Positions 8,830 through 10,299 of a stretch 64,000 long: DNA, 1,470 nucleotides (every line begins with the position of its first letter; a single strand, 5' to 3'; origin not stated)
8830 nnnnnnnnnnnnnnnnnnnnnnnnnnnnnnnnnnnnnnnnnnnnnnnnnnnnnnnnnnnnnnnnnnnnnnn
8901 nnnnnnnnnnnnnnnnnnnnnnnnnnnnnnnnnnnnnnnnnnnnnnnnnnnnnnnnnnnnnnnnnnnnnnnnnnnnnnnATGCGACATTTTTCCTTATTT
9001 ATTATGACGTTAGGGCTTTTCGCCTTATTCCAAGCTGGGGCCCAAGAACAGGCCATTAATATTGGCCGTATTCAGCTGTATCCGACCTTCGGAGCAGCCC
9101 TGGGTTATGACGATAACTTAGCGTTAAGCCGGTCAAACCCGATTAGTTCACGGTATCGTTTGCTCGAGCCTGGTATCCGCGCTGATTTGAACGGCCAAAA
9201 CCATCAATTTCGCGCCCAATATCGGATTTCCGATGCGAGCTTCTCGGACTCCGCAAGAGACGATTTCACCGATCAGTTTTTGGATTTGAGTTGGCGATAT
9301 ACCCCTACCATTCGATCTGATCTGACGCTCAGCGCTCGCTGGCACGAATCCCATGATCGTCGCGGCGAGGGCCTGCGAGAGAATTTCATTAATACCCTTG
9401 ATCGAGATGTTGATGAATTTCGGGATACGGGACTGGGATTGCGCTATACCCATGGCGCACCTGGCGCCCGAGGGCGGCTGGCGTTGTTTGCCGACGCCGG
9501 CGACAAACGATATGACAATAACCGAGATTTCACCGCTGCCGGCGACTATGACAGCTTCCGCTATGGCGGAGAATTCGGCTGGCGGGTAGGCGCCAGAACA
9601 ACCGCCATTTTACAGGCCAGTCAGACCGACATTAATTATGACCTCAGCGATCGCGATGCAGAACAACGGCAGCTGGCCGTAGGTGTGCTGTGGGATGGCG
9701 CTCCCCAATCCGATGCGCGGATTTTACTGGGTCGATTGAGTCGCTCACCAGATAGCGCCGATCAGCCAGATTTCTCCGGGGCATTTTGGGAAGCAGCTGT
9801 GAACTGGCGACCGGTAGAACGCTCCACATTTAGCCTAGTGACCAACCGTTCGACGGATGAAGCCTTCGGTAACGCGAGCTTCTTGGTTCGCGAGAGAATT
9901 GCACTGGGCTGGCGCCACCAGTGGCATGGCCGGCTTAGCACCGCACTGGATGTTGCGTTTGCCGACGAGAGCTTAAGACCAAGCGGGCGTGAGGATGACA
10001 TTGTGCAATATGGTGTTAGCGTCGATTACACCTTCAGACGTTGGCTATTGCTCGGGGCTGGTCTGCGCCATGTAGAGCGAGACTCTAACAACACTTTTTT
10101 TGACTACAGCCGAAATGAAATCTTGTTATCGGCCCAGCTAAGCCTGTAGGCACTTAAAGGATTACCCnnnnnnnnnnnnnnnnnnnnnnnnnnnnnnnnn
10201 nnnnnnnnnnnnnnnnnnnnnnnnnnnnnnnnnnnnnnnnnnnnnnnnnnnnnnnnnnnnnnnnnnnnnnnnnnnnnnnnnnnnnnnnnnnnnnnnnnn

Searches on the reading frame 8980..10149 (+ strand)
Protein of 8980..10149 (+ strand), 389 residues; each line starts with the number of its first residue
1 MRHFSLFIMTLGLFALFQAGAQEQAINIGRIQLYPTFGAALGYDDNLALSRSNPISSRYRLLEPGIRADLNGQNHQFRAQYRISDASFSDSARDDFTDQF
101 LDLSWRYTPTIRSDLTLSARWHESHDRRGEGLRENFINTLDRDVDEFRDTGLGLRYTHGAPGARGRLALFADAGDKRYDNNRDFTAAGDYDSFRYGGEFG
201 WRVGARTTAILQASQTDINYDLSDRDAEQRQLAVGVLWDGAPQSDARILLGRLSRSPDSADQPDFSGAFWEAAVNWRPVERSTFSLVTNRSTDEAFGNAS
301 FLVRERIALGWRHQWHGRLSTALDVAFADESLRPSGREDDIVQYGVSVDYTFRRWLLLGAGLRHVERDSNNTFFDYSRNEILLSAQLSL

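Call 6: search_protein_families(library=pfam, proteins=[window:8980-10149:+], max_evalue=0.01)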
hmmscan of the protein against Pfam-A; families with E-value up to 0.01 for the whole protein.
window:8980-10149:+ (389 aa): 2 families
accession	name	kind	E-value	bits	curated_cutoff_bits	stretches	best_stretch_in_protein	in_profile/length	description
PF10082.15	BBP2_2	-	4.8e-19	68.9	23.7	1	26-386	8-375/378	Putative beta-barrel porin 2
PF13505.12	OMP_b-brl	-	0.0061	17.2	28.7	0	77-238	22-173/175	Outer membrane protein beta-barrel domain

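Call 7: search_protein_families(library=ncbifam, proteins=[window:8980-10149:+], max_evalue=0.01)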
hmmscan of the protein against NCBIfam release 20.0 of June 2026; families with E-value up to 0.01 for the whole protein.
window:8980-10149:+ (389 aa): 2 families
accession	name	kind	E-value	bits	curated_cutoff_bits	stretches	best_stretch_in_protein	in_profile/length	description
TIGR03014.2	EpsL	equivalog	2.4e-20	72.9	275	1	35-388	20-384/385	XrtB/PEP-CTERM-associated polysaccharide biosynthesis outer membrane protein EpsL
TIGR03016.1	pepcterm_hypo_1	hypoth_equivalog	1e-08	34.6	90.85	1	275-386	356-474/477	TIGR03016 family PEP-CTERM system-associated outer membrane protein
